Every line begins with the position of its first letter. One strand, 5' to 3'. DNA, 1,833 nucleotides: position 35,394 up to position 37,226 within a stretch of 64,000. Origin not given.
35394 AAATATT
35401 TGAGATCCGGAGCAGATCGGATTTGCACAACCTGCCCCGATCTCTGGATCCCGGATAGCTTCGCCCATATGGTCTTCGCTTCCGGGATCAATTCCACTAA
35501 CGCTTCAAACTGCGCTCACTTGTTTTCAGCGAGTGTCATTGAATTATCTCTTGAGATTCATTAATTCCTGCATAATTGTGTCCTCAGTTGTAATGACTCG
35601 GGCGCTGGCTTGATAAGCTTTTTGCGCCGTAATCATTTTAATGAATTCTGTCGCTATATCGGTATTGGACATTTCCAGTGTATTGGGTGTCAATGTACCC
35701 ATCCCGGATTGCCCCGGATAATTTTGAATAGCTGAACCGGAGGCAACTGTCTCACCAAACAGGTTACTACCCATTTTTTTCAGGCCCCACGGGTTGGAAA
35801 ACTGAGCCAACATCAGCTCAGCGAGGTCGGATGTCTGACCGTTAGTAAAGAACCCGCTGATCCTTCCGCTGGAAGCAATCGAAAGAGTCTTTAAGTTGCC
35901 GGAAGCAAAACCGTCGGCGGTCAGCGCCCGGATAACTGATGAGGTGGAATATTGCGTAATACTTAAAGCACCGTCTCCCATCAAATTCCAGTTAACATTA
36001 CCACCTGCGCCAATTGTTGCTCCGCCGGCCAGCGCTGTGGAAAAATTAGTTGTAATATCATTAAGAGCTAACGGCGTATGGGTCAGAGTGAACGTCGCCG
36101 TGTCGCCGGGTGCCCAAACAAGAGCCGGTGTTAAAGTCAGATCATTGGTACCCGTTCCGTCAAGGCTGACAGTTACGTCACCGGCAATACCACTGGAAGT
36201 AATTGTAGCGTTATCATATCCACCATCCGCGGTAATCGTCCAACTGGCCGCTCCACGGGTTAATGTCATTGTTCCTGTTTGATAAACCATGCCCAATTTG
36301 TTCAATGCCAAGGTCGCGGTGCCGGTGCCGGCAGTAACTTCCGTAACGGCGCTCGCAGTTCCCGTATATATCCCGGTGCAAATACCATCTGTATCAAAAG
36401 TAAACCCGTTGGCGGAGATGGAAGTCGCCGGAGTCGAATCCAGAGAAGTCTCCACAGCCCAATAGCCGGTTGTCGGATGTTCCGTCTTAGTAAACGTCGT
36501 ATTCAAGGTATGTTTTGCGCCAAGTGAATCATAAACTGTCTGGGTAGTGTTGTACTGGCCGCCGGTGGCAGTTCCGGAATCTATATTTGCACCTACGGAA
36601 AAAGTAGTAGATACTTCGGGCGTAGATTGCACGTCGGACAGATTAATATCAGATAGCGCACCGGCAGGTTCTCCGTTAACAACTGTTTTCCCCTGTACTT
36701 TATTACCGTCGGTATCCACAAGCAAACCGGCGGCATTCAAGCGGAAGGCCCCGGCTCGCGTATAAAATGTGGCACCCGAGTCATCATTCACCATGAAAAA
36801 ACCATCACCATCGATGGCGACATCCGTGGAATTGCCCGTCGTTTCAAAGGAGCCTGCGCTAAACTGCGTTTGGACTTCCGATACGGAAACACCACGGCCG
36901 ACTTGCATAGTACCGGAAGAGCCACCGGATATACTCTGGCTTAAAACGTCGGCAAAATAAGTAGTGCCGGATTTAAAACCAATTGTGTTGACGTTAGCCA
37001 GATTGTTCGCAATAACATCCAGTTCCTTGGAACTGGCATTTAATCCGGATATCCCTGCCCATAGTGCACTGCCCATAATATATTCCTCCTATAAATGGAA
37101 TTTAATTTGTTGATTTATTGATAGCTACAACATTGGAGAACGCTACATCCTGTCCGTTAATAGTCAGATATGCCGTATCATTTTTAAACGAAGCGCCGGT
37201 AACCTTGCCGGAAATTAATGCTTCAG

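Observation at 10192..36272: One ~64-aa module shared by the variable regions of the hook (FlgE), HAP1 (FlgK) and HAP3 (FlgL)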

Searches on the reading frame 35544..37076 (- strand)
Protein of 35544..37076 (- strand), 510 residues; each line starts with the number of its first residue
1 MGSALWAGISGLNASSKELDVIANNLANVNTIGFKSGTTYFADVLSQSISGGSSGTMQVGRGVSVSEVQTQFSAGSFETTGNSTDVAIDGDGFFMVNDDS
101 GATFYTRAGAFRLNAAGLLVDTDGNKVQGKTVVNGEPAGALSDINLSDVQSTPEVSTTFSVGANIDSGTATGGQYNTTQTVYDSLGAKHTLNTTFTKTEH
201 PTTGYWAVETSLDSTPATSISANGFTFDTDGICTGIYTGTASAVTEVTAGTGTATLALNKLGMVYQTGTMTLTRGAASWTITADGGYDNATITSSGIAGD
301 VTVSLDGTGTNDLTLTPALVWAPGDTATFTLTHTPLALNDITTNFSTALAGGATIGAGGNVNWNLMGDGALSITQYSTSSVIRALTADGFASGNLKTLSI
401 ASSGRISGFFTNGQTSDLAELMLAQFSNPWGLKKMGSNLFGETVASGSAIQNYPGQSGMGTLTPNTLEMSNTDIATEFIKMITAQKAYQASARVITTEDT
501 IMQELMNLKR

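Call 9: search_protein_families(library=pfam, proteins=[window:35544-37076:-], max_evalue=1)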
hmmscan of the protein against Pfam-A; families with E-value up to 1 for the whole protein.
window:35544-37076:- (510 aa): 5 families
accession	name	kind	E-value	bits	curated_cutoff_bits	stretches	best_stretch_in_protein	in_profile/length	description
PF22692.1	LlgE_F_G_D1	-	1.8e-15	57.2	27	1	87-145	1-46/64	Flagellar hook protein FlgE/F/G D1 domain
PF06429.18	Flg_bbr_C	-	3.9e-13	49.1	23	1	466-508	4-46/46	Flagellar basal body rod FlgEFG protein C-terminal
PF00460.25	Flg_bb_rod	-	2.5e-10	40.5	20.7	1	8-35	4-31/31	Flagella basal body rod protein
PF07559.19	FlgE_D2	-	4.7e-10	40.5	22.7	1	162-390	9-142/142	Flagellar basal body protein FlaE D2 domain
PF22599.2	SecDF_P1_head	-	0.24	11.7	27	0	36-84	49-96/114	SecDF, P1 head subdomain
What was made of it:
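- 35544..37076 (-): flgE, hook protein (510 aa), host of the E-type module. Pfam Flg_bb_rod, FlgE/F/G D1, FlgE_D2 (aa 162-390, split by an insert) and Flg_bbr_C (call 9).
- On Flagellar hook protein FlgE: Pfam PF00460, PF22692, PF07559 and PF06429 (call 9).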

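Call 19: find_homologous_proteins(query=window:35544-37076:-, max_evalue=1e-10)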
Query window:35544-37076:- (510 aa): 1745 proteins with E <= 1e-10 among 8000 candidates; the best 120 are listed.
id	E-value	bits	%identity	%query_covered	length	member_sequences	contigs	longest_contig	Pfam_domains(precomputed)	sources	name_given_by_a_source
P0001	0.0e+0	1075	100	100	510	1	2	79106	PF06429.19,PF00460.26,PF22692.2,PF07559.20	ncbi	-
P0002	3.5e-278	941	87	100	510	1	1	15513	PF06429.19,PF00460.26,PF22692.2,PF07559.20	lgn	-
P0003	2.3e-274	929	86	100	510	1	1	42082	PF06429.19,PF00460.26,PF22692.2,PF07559.20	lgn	-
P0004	9.5e-270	913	76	65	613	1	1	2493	PF06429.19,PF00460.26,PF22692.2,PF07559.20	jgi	jgi:flagellar hook protein FlgE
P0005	2.9e-266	902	76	63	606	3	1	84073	PF06429.19,PF00460.26,PF22692.2,PF07559.20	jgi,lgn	-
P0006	4.9e-258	875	68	65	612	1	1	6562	PF06429.19,PF00460.26,PF22692.2,PF07559.20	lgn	-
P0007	2.7e-257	872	73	65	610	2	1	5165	PF06429.19,PF00460.26,PF22692.2,PF07559.20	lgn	-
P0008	9.7e-252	854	73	65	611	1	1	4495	PF06429.19,PF00460.26,PF22692.2,PF07559.20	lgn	-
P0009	5.7e-242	822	69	65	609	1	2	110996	PF06429.19,PF00460.26,PF22692.2,PF07559.20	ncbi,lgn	-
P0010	1.0e-240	818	60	76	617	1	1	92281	PF06429.19,PF00460.26,PF22692.2,PF07559.20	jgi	jgi:flagellar hook protein FlgE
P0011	4.0e-240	816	74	49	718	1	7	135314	PF06429.19,PF00460.26,PF22692.2,PF07559.20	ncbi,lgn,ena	-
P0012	8.2e-230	782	74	100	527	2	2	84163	PF06429.19,PF00460.26,PF22692.2,PF07559.20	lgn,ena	-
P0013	4.3e-228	776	71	49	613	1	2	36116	PF06429.19,PF00460.26,PF22692.2,PF07559.20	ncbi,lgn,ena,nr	ncbi:MAG: hypothetical protein CVU52_01960 [Deltaproteobacteria bacterium HGW-Deltaproteobacteria-10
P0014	1.6e-226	771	72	100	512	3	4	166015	PF06429.19,PF00460.26,PF22692.2,PF07559.20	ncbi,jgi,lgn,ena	jgi:flagellar hook protein FlgE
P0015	1.3e-224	765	73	100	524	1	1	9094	PF06429.19,PF00460.26,PF22692.2,PF07559.20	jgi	jgi:flagellar hook protein FlgE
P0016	4.6e-222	756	71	100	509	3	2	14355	PF06429.19,PF00460.26,PF22692.2,PF07559.20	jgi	jgi:flagellar hook protein FlgE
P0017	2.8e-220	750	71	100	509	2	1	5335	PF06429.19,PF00460.26,PF22692.2,PF07559.20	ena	-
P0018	7.9e-220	749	69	51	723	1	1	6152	PF06429.19,PF00460.26,PF22692.2,PF07559.20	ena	-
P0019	2.5e-218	744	70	100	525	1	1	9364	PF06429.19,PF00460.26,PF22692.2,PF07559.20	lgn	-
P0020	3.1e-218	744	70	100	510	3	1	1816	PF06429.19,PF00460.26,PF22692.2,PF07559.20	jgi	-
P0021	1.8e-217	741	57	65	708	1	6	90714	PF06429.19,PF00460.26,PF22692.2,PF07559.20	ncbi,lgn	-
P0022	3.3e-216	737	71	100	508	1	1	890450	PF06429.19,PF00460.26,PF22692.2,PF07559.20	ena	-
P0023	1.3e-215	735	70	100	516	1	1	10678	PF06429.19,PF00460.26,PF22692.2,PF07559.20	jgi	-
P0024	1.7e-215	735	63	65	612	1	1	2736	PF06429.19,PF00460.26,PF22692.2,PF07559.20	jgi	jgi:flagellar hook protein FlgE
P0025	3.4e-215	734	62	65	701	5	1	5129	PF06429.19,PF00460.26,PF22692.2,PF07559.20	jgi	-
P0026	2.8e-213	727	68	100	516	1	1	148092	PF06429.19,PF00460.26,PF22692.2,PF07559.20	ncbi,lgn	ncbi:MAG: flagellar hook protein FlgE [Smithella sp.]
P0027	3.5e-213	727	69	100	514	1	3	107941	PF06429.19,PF00460.26,PF22692.2,PF07559.20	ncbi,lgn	-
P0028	2.0e-210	718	69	100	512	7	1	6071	PF06429.19,PF00460.26,PF22692.2,PF07559.20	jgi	jgi:flagellar hook protein FlgE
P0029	3.5e-210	717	69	100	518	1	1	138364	PF06429.19,PF00460.26,PF22692.2,PF07559.20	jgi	jgi:flagellar hook protein FlgE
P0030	3.9e-209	714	61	65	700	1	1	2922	PF06429.19,PF00460.26,PF22692.2,PF07559.20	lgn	-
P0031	4.6e-208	710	67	100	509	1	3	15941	PF06429.19,PF00460.26,PF22692.2,PF07559.20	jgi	jgi:flagellar hook protein FlgE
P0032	1.0e-206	706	68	100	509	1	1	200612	PF06429.19,PF00460.26,PF22692.2,PF07559.20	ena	-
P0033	3.2e-206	704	59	65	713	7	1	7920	PF06429.19,PF00460.26,PF22692.2,PF07559.20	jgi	jgi:flagellar hook protein FlgE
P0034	2.5e-205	701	68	100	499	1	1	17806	PF06429.19,PF00460.26,PF22692.2,PF07559.20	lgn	-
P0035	3.7e-205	700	67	100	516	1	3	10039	PF06429.19,PF00460.26,PF22692.2,PF07559.20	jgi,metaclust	metaclust:\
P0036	2.4e-204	698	68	100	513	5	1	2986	PF06429.19,PF00460.26,PF22692.2,PF07559.20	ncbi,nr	ncbi:MAG: flagellar hook protein FlgE [Syntrophaceae bacterium]|nr:flagellar hook protein FlgE [Synt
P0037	4.7e-204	697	68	100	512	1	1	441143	PF06429.19,PF00460.26,PF22692.2,PF07559.20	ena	-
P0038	9.0e-204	696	67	100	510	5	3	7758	PF06429.19,PF00460.26,PF22692.2,PF07559.20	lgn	-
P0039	4.3e-203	694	57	66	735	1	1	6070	PF06429.19,PF00460.26,PF22692.2,PF07559.20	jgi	jgi:flagellar hook protein FlgE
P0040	4.8e-203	693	68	100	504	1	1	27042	PF06429.19,PF00460.26,PF22692.2,PF07559.20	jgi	jgi:flagellar hook protein FlgE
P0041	1.4e-201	689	67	100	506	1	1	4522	PF06429.19,PF00460.26,PF22692.2,PF07559.20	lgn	-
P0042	1.6e-200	685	67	100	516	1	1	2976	PF06429.19,PF00460.26,PF22692.2,PF07559.20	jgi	jgi:flagellar hook protein FlgE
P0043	2.0e-200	685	67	100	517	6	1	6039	PF06429.19,PF00460.26,PF22692.2,PF07559.20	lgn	-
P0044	6.3e-200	683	68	100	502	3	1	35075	PF06429.19,PF00460.26,PF22692.2,PF07559.20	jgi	-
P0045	1.0e-199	683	61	65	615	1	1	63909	PF06429.19,PF00460.26,PF22692.2,PF07559.20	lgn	-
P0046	4.0e-199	681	58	66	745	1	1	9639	PF06429.19,PF00460.26,PF22692.2,PF07559.20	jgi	jgi:flagellar hook protein FlgE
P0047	2.0e-198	678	66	100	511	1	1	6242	PF06429.19,PF00460.26,PF22692.2,PF07559.20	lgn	-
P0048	2.7e-198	678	65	100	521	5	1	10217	PF06429.19,PF00460.26,PF22692.2,PF07559.20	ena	-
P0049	8.5e-197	673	60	64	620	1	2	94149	PF06429.19,PF00460.26,PF22692.2,PF07559.20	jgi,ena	-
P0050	2.9e-196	671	67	100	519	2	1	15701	PF06429.19,PF00460.26,PF22692.2,PF07559.20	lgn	-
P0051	3.9e-196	671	60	65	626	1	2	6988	PF06429.19,PF00460.26,PF22692.2,PF07559.20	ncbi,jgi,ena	-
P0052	6.3e-196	670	65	100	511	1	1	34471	PF06429.19,PF00460.26,PF22692.2,PF07559.20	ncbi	-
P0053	2.1e-195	668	66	100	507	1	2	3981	PF06429.19,PF00460.26,PF22692.2,PF07559.20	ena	-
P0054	2.9e-195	668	66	100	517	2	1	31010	PF06429.19,PF00460.26,PF22692.2,PF07559.20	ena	-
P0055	3.2e-195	668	67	100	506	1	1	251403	PF06429.19,PF00460.26,PF22692.2,PF07559.20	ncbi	ncbi:MAG: flagellar hook protein FlgE [Deltaproteobacteria bacterium]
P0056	3.8e-195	667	65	100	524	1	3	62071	PF06429.19,PF00460.26,PF22692.2,PF07559.20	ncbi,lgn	-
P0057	2.1e-194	665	66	100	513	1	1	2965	PF06429.19,PF00460.26,PF22692.2,PF07559.20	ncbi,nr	ncbi:MAG: flagellar hook protein FlgE [Syntrophaceae bacterium]|nr:flagellar hook protein FlgE [Synt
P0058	4.6e-194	664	60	65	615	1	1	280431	PF06429.19,PF00460.26,PF22692.2,PF07559.20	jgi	-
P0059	7.7e-194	663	66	100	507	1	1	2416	PF06429.19,PF00460.26,PF22692.2,PF07559.20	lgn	-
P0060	1.0e-191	656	64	100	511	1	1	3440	PF06429.19,PF00460.26,PF22692.2,PF07559.20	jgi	jgi:flagellar hook protein FlgE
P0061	1.5e-191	656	66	100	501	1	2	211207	PF06429.19,PF00460.26,PF22692.2,PF07559.20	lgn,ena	-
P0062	1.6e-191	655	60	67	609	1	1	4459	PF06429.19,PF00460.26,PF22692.2,PF07559.20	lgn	-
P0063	8.0e-190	650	65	100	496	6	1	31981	PF06429.19,PF00460.26,PF22692.2,PF07559.20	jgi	-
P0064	1.9e-189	649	64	100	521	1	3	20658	PF06429.19,PF00460.26,PF22692.2,PF07559.20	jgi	-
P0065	2.1e-189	649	65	100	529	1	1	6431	PF06429.19,PF00460.26,PF22692.2,PF07559.20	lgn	-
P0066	5.1e-189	647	63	100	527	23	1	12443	PF06429.19,PF00460.26,PF22692.2,PF07559.20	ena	-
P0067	3.7e-186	638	63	100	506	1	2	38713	PF06429.19,PF00460.26,PF22692.2,PF07559.20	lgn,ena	-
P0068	5.4e-186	637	63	100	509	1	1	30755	PF06429.19,PF00460.26,PF22692.2,PF07559.20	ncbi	ncbi:MAG: flagellar hook protein FlgE [Smithellaceae bacterium]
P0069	1.3e-185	636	64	100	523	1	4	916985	PF06429.19,PF00460.26,PF22692.2,PF07559.20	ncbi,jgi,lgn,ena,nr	ncbi:MAG: hypothetical protein CVU72_01595 [Deltaproteobacteria bacterium HGW-Deltaproteobacteria-7]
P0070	4.6e-182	624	50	100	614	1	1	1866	PF06429.19,PF00460.26,PF22692.2,PF07559.20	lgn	-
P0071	1.8e-181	622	63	100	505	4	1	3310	PF06429.19,PF00460.26,PF22692.2,PF07559.20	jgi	jgi:flagellar hook protein FlgE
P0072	2.6e-181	622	62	100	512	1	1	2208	PF06429.19,PF00460.26,PF22692.2,PF07559.20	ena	-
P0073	3.2e-180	618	61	100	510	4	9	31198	PF06429.19,PF00460.26,PF22692.2,PF07559.20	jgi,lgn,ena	jgi:flagellar hook protein FlgE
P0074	3.7e-179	615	60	100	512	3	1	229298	PF06429.19,PF00460.26,PF22692.2,PF07559.20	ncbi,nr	ncbi:MAG: flagellar basal-body rod protein FlgF [Deltaproteobacteria bacterium]|nr:flagellar basal-b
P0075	2.6e-178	612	61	100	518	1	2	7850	PF06429.19,PF00460.26,PF22692.2,PF07559.20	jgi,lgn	jgi:flagellar hook protein FlgE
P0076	3.8e-178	611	62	100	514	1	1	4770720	PF06429.19,PF00460.26,PF22692.2,PF07559.20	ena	-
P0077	4.1e-178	611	61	100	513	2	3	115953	PF06429.19,PF00460.26,PF22692.2,PF07559.20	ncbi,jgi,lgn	jgi:flagellar hook protein FlgE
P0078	5.8e-178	611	61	100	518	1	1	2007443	PF06429.19,PF00460.26,PF22692.2,PF07559.20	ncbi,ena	-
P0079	6.9e-178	611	61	100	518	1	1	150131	PF06429.19,PF00460.26,PF22692.2,PF07559.20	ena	-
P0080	1.4e-177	610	61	100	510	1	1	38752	PF06429.19,PF00460.26,PF22692.2,PF07559.20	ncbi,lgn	ncbi:MAG: flagellar hook protein FlgE [Syntrophales bacterium]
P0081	4.8e-177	608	60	100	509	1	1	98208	PF06429.19,PF00460.26,PF22692.2,PF07559.20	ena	-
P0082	8.5e-177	607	60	100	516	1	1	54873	PF06429.19,PF00460.26,PF22692.2,PF07559.20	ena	-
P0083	1.2e-176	606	60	100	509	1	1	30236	PF06429.19,PF00460.26,PF22692.2,PF07559.20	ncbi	-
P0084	2.5e-176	605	59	100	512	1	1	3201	PF06429.19,PF00460.26,PF22692.2,PF07559.20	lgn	-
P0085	2.1e-175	602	61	100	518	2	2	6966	PF06429.19,PF00460.26,PF22692.2,PF07559.20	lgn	-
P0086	3.2e-175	602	62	100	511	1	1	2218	PF06429.19,PF00460.26,PF22692.2,PF07559.20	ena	-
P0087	7.8e-175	600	60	100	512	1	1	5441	PF06429.19,PF00460.26,PF22692.2,PF07559.20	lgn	-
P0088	2.6e-173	595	59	100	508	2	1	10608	PF06429.19,PF00460.26,PF22692.2,PF07559.20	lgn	-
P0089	1.2e-172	593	58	100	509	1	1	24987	PF06429.19,PF00460.26,PF22692.2,PF07559.20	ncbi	-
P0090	4.5e-172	591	59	100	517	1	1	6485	PF06429.19,PF00460.26,PF22692.2,PF07559.20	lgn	-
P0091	4.0e-170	585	61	100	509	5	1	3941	PF06429.19,PF00460.26,PF22692.2,PF07559.20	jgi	jgi:flagellar hook protein FlgE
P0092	9.2e-169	580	59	100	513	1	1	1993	PF06429.19,PF00460.26,PF22692.2,PF07559.20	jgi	jgi:flagellar hook protein FlgE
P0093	6.1e-168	578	58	100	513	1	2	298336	PF06429.19,PF00460.26,PF22692.2,PF07559.20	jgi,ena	jgi:flagellar hook protein FlgE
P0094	3.5e-166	572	55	65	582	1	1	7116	PF06429.19,PF00460.26,PF22692.2,PF07559.20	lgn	-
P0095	1.2e-165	570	57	100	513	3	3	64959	PF06429.19,PF00460.26,PF22692.2,PF07559.20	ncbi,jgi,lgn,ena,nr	ncbi:MAG TPA: flagellar hook protein FlgE [Syntrophales bacterium]|nr:flagellar hook protein FlgE [S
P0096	3.1e-165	569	55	100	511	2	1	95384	PF06429.19,PF00460.26,PF22692.2,PF07559.20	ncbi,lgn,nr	ncbi:MAG: flagellar hook protein FlgE [Deltaproteobacteria bacterium]|nr:flagellar hook protein FlgE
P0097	5.4e-165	568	52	68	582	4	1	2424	PF06429.19,PF00460.26,PF22692.2,PF07559.20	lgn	-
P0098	1.5e-164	567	59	100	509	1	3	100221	PF06429.19,PF00460.26,PF22692.2,PF07559.20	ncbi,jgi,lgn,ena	ncbi:MAG: flagellar hook protein FlgE [Syntrophales bacterium]|jgi:flagellar hook protein FlgE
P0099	8.7e-164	564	58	100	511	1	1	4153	PF06429.19,PF00460.26,PF22692.2,PF07559.20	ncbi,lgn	ncbi:hypothetical protein ES708_14135 [subsurface metagenome]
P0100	8.8e-164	564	53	66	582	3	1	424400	PF06429.19,PF00460.26,PF22692.2,PF07559.20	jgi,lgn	-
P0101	1.7e-163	563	68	78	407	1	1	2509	PF06429.19,PF07559.20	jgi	-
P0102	6.4e-163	561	56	100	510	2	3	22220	PF06429.19,PF00460.26,PF22692.2,PF07559.20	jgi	jgi:flagellar hook protein FlgE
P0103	8.2e-163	561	56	100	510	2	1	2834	PF06429.19,PF00460.26,PF22692.2,PF07559.20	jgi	jgi:flagellar hook protein FlgE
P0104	1.5e-162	560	75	42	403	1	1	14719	PF06429.19,PF00460.26,PF22692.2,PF07559.20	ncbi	-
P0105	2.5e-162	559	55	100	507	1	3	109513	PF06429.19,PF00460.26,PF22692.2,PF07559.20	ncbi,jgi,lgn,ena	-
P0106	4.8e-162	558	55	100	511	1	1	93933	PF06429.19,PF00460.26,PF22692.2,PF07559.20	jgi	jgi:flagellar hook protein FlgE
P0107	6.9e-162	558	58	100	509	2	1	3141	PF06429.19,PF00460.26,PF22692.2,PF07559.20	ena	-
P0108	7.3e-162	558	56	100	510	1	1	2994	PF06429.19,PF00460.26,PF22692.2,PF07559.20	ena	-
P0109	7.7e-162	558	58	100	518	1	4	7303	PF06429.19,PF00460.26,PF22692.2,PF07559.20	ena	-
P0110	1.0e-161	557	55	100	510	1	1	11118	PF06429.19,PF00460.26,PF22692.2,PF07559.20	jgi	jgi:flagellar hook protein FlgE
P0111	1.2e-161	557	53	65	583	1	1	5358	PF06429.19,PF00460.26,PF22692.2,PF07559.20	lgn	-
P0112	2.4e-161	556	58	100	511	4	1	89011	PF06429.19,PF00460.26,PF22692.2,PF07559.20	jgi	-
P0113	3.2e-161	556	56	65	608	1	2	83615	PF06429.19,PF00460.26,PF22692.2,PF07559.20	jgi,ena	-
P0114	8.6e-161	554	55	100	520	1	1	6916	PF06429.19,PF00460.26,PF22692.2,PF07559.20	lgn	-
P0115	9.7e-161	554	55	100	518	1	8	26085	PF06429.19,PF00460.26,PF22692.2,PF07559.20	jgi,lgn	jgi:flagellar hook protein FlgE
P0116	1.1e-160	554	55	100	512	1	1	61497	PF06429.19,PF00460.26,PF22692.2,PF07559.20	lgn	-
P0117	1.3e-160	554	53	100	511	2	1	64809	PF06429.19,PF00460.26,PF22692.2,PF07559.20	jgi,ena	-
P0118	2.1e-160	553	53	65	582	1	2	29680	PF06429.19,PF00460.26,PF22692.2,PF07559.20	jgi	jgi:flagellar hook protein FlgE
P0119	2.2e-160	553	56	100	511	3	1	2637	PF06429.19,PF00460.26,PF22692.2,PF07559.20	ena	-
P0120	5.7e-160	551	54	100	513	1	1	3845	PF06429.19,PF00460.26,PF22692.2,PF07559.20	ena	-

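Call 27: find_encoding_contigs(protein=P0001, flank=1000, max_places=3)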
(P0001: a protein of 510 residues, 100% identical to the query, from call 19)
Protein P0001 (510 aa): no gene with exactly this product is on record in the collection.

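Call 33: predict_structure(alignment_id=A2)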
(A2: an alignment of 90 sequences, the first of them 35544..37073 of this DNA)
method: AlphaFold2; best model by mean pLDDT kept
length: 509 residues; sequences in the alignment: 90
mean_pLDDT: 69.2   pTM: 0.50
mean pLDDT of the five models: 69.2, 64.2, 62.7, 61.9, 59.6
residues with pLDDT >= 90: 101; 70-90: 194; 50-70: 82; < 50: 132
segments of 3 or more residues with pLDDT < 50: 1-81, 373-391, 465-477, 479-481, 483-495
pLDDT, mean of each block of 10 residues (from residue 1): 31 43 40 32 31 33 31 32 60 84 76 79 83 76 72 64 79 85 79 90 89 90 90 93 83 92 96 92 94 84 92 91 94 93 79 79 73 41 41 64 73 71 81 75 80 64 47 44 46 46 55
secondary structure, 60 per line:
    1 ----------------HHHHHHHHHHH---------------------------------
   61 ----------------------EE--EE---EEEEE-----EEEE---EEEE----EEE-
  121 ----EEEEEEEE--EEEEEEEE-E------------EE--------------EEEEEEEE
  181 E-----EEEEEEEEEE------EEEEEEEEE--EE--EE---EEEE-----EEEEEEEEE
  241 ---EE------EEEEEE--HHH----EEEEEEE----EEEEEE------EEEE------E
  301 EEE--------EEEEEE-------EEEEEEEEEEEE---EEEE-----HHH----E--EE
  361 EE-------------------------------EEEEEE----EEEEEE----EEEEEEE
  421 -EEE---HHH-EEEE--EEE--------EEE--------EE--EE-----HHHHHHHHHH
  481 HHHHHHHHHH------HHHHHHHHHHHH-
elements in order: H17-27 E92-96 E102-105 E109-112 E117-119 E125-132 E135-142 E173-181 E187-196 E203-211 E223-226 E232-240 E252-257 E267-273 E278-283 E290-293 E300-303 E312-317 E325-336 E340-343 E359-362 E394-399 E404-409 E414-420 E422-424 E432-435 E438-440 E449-451 H471-490 H497-508
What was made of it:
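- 36063..36326 (-): E-type module (FlgE aa 251-338), inserted inside domain D2. AF2 pLDDT is 83-96 over aa 230-336 (call 33).
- The same strand pattern appears in the independent full-length FlgE model, at pLDDT 83-96 (call 33).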

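Call 37: fold_search(model_id=the predicted structure, library=pdb)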
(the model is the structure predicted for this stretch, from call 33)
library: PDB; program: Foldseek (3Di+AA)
matches with E <= 10: 407; with E <= 0.001: 39
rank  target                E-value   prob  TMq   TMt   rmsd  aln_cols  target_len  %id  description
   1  3a69                  6.3e-16  1.00  0.34  0.47  20.8       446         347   21  Atomic model of the bacterial flagellar hook based on docking an X-ray derived structure and terminal two alpha-helices  (released 2009-12-15)
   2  6k9q_Q                8.6e-16  1.00  0.35  0.43  20.3       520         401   26  Structure of the native supercoiled hook as a universal joint (released 2020-02-12)
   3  8z5y_D                2.5e-15  1.00  0.28  0.32  19.2       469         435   18  Cryo-EM structure of the L-hook of the polar flagellum (released 2025-10-22)
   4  9go6_1                2.9e-15  1.00  0.35  0.42  20.4       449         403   23  Salmonella hook-filament junction complex (released 2025-04-09)
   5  1wlg_A                5.4e-15  1.00  0.33  0.52  12.4       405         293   20  Crystal structure of FlgE31, a major fragment of the hook protein (released 2004-11-02)
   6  6jzt_A                6.0e-15  1.00  0.35  0.43  20.5       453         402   23  Structure of the bacterial flagellar hook from Salmonella typhimurium (released 2019-07-17)
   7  7cbm_DA               1.8e-14  1.00  0.35  0.43  20.8       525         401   26  Cryo-EM structure of the flagellar distal rod with partial hook from Salmonella (released 2021-04-28)
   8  9u7y_FE               8.1e-13  1.00  0.34  0.45  17.0       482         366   24  Structure of the tip region of the intial complex in bacterial flagellar filament assembly at 3.68 angstroms resoluti (released 2026-04-01)
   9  9u7y_FB               9.5e-12  1.00  0.34  0.47  16.4       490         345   23  Structure of the tip region of the intial complex in bacterial flagellar filament assembly at 3.68 angstroms resoluti (released 2026-04-01)
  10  9u7y_FC               1.2e-11  1.00  0.34  0.48  13.3       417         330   20  Structure of the tip region of the intial complex in bacterial flagellar filament assembly at 3.68 angstroms resoluti (released 2026-04-01)
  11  9u7y_FI               2.4e-11  1.00  0.34  0.46  15.6       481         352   25  Structure of the tip region of the intial complex in bacterial flagellar filament assembly at 3.68 angstroms resoluti (released 2026-04-01)
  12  9u7y_FA               4.4e-10  1.00  0.32  0.44  14.1       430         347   19  Structure of the tip region of the intial complex in bacterial flagellar filament assembly at 3.68 angstroms resoluti (released 2026-04-01)
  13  5jxl                  1.4e-08  1.00  0.17  0.11  39.7       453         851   20  Cryo-EM structure of the flagellar hook of Campylobacter jejuni (released 2016-11-16)
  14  5npy                  8.1e-08  1.00  0.24  0.26  20.8       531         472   14  Crystal structure of Helicobacter pylori flagellar hook protein FlgE2 (released 2017-11-15)
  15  8z5u_D                4.4e-06  1.00  0.26  0.48  15.7       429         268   13  Cryo-EM structure of the rod-export apparatus with partial hook within the polar flagellar motor (released 2025-10-22)
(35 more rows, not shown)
